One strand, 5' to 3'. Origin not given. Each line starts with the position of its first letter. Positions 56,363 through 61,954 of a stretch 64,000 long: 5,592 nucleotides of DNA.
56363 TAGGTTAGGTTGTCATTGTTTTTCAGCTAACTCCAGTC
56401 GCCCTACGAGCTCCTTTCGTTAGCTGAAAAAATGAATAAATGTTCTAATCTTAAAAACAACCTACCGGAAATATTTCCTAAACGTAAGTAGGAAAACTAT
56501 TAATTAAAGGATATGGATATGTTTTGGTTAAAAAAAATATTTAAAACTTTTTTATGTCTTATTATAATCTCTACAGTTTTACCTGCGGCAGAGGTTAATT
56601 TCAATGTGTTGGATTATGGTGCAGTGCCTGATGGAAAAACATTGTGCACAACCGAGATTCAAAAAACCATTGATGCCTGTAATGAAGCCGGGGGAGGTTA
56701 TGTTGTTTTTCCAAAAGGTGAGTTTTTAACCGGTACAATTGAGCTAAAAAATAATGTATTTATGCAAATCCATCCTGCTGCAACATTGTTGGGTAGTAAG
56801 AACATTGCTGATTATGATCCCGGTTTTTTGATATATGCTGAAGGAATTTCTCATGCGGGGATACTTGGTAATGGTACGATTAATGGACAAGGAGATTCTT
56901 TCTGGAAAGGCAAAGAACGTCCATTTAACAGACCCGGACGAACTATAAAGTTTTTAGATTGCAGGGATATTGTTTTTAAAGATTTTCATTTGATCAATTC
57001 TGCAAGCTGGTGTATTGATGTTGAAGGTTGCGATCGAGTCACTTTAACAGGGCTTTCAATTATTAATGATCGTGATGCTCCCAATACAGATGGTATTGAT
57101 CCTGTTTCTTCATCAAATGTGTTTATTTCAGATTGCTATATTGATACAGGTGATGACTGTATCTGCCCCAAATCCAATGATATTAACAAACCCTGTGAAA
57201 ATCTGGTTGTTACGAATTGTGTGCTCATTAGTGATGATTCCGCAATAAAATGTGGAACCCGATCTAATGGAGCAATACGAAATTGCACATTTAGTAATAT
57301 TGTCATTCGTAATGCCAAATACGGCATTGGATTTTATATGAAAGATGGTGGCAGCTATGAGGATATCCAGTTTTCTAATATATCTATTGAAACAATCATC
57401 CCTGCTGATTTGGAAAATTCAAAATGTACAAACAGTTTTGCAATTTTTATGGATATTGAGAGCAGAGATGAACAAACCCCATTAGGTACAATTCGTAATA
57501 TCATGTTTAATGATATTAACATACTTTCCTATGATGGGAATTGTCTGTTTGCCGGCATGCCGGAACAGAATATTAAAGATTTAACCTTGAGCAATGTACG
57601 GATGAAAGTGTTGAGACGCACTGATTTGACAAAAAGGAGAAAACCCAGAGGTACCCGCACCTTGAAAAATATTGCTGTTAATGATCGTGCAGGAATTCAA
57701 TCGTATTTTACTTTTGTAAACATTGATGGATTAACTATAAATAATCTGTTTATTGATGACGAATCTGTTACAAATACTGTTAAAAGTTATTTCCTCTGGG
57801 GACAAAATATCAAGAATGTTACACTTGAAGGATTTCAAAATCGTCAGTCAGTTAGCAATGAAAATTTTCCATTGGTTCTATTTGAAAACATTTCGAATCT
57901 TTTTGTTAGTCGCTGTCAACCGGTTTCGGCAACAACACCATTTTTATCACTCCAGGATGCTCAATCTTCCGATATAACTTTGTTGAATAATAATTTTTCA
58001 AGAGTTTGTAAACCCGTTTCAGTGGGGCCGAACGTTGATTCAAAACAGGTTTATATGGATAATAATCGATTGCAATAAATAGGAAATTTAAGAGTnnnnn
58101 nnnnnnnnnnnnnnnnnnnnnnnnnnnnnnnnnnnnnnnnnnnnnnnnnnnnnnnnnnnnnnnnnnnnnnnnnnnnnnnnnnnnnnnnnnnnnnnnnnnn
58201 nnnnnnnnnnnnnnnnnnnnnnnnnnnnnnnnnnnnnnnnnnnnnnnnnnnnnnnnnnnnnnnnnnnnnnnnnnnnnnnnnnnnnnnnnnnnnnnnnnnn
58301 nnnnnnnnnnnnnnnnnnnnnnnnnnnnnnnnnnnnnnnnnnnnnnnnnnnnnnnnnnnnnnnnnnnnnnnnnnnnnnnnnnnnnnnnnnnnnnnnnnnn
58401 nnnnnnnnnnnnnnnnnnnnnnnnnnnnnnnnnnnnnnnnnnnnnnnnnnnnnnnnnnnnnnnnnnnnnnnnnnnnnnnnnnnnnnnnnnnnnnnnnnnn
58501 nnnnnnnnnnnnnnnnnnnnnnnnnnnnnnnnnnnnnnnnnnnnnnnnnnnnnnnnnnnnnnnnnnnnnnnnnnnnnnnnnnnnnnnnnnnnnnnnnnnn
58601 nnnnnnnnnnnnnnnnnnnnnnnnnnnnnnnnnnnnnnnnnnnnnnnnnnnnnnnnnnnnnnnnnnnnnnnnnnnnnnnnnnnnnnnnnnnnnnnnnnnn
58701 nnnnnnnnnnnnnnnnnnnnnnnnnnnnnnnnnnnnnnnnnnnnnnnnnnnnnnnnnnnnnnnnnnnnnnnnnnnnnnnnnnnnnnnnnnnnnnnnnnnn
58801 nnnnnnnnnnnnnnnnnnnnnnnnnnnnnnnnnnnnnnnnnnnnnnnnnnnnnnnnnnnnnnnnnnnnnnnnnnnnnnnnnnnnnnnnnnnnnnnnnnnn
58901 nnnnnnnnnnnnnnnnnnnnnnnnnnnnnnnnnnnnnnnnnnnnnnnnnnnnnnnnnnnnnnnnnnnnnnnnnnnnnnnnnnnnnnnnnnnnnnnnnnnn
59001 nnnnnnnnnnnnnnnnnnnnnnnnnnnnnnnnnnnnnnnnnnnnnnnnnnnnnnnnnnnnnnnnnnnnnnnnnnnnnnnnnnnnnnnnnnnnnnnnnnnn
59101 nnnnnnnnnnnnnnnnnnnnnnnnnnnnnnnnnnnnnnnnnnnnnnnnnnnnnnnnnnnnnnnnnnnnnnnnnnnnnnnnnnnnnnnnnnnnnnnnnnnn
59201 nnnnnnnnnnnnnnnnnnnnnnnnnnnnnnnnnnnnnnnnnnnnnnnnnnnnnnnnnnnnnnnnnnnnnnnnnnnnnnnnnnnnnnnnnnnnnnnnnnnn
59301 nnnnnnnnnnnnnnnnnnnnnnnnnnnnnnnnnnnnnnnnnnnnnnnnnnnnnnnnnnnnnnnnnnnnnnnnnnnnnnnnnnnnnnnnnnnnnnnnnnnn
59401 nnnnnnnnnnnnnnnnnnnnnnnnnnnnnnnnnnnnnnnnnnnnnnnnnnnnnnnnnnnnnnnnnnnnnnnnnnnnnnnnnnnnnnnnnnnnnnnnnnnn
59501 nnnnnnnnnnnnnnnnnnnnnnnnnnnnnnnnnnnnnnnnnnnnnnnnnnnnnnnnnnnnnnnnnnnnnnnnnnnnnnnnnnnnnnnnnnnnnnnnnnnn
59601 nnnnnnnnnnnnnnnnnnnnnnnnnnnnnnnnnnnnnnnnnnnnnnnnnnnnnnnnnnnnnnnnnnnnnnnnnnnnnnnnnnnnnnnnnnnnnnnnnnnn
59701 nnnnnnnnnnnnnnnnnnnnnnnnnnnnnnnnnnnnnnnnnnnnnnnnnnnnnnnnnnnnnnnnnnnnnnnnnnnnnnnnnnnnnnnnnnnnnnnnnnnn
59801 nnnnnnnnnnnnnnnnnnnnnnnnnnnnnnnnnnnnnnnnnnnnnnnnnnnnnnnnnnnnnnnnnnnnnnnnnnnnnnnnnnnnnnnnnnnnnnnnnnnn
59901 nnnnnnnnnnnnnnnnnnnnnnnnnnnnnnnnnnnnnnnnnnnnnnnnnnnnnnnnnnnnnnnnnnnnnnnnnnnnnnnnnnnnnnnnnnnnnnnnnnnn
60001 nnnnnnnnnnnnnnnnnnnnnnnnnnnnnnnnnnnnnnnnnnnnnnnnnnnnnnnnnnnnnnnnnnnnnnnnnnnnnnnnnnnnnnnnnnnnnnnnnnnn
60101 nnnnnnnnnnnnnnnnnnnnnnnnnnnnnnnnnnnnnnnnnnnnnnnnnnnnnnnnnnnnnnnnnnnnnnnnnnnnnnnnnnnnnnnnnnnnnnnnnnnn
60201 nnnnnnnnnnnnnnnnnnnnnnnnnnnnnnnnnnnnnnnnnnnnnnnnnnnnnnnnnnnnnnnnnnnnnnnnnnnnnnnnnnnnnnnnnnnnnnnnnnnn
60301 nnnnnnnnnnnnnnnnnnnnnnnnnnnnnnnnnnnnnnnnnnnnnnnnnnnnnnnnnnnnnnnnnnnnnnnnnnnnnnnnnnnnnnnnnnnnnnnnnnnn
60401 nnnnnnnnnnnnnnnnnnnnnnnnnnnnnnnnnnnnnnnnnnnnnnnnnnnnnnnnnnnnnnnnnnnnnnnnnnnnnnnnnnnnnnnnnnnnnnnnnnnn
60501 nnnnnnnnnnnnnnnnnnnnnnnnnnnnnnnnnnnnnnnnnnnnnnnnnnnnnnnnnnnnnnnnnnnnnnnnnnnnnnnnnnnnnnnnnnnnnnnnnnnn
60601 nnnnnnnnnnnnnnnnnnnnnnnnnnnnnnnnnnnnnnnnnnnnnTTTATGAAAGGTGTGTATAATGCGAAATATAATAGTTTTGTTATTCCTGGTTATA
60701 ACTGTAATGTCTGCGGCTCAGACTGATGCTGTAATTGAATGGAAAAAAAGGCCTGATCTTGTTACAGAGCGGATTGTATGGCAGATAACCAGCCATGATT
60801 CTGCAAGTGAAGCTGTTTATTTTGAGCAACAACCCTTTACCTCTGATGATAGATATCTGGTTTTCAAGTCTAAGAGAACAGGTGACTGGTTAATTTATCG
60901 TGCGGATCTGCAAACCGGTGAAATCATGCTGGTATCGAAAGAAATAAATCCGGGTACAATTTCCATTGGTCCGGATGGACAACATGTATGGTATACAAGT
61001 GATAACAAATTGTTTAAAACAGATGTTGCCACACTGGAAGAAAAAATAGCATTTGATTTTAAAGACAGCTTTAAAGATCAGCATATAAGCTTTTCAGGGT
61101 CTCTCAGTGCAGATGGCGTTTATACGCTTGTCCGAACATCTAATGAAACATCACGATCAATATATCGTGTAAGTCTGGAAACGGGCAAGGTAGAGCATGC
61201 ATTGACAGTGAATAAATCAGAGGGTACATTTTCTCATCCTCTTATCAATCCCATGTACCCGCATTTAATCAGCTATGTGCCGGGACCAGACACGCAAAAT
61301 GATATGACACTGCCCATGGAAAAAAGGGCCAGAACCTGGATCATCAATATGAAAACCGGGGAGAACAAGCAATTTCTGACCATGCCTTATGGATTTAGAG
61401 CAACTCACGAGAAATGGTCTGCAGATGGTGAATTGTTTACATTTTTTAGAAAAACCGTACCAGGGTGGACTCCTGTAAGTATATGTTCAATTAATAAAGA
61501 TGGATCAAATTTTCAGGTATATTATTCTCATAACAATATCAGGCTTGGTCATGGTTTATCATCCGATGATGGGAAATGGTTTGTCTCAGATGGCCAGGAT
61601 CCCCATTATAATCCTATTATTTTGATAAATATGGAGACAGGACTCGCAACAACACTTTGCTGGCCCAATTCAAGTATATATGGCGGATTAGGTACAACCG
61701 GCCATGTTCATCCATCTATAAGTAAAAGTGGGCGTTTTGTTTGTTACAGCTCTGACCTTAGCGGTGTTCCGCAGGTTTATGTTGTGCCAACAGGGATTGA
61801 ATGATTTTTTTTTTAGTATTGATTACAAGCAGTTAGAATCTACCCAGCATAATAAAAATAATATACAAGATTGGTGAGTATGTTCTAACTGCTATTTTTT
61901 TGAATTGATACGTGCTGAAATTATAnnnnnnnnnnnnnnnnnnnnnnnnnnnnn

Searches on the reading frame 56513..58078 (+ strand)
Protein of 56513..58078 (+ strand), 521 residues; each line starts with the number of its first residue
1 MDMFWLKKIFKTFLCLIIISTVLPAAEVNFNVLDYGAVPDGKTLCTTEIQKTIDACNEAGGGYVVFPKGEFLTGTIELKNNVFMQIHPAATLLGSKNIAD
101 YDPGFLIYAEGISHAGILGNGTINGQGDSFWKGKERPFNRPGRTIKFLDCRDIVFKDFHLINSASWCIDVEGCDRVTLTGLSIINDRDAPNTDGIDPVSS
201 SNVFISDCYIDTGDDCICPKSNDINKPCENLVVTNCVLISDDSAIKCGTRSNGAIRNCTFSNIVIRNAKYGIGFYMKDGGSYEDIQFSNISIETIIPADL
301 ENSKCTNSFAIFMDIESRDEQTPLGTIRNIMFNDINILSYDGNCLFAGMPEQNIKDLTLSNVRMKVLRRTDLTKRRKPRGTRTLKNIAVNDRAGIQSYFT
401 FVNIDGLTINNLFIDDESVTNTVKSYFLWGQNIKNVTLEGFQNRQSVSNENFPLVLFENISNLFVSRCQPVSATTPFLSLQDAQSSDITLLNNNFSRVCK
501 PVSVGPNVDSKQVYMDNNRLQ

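Call 66: search_protein_families(library=pfam, max_evalue=0.00001, proteins=[window:56513-58078:+])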
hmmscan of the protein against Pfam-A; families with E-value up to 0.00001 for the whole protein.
window:56513-58078:+ (521 aa): 2 families
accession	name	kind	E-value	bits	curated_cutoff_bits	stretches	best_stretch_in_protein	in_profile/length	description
PF00295.23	Glyco_hydro_28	-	1.3e-28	100.5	22.9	1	63-295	8-243/324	Glycosyl hydrolases family 28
PF12708.12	Pect-lyase_RHGA_epim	-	9.8e-11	42.3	27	1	30-262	2-207/213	Rhamnogalacturonase A/epimerase, pectate lyase-like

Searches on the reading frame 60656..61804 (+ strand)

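Call 66: search_protein_families(library=pfam, max_evalue=0.00001, proteins=[window:60656-61804:+])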
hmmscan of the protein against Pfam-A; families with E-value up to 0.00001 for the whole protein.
window:60656-61804:+ (382 aa): 1 family
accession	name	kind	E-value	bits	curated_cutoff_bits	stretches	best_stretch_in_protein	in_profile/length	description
PF14583.12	Pectate_lyase22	-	7.3e-14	51.7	30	1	31-138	13-123/386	Oligogalacturonate lyase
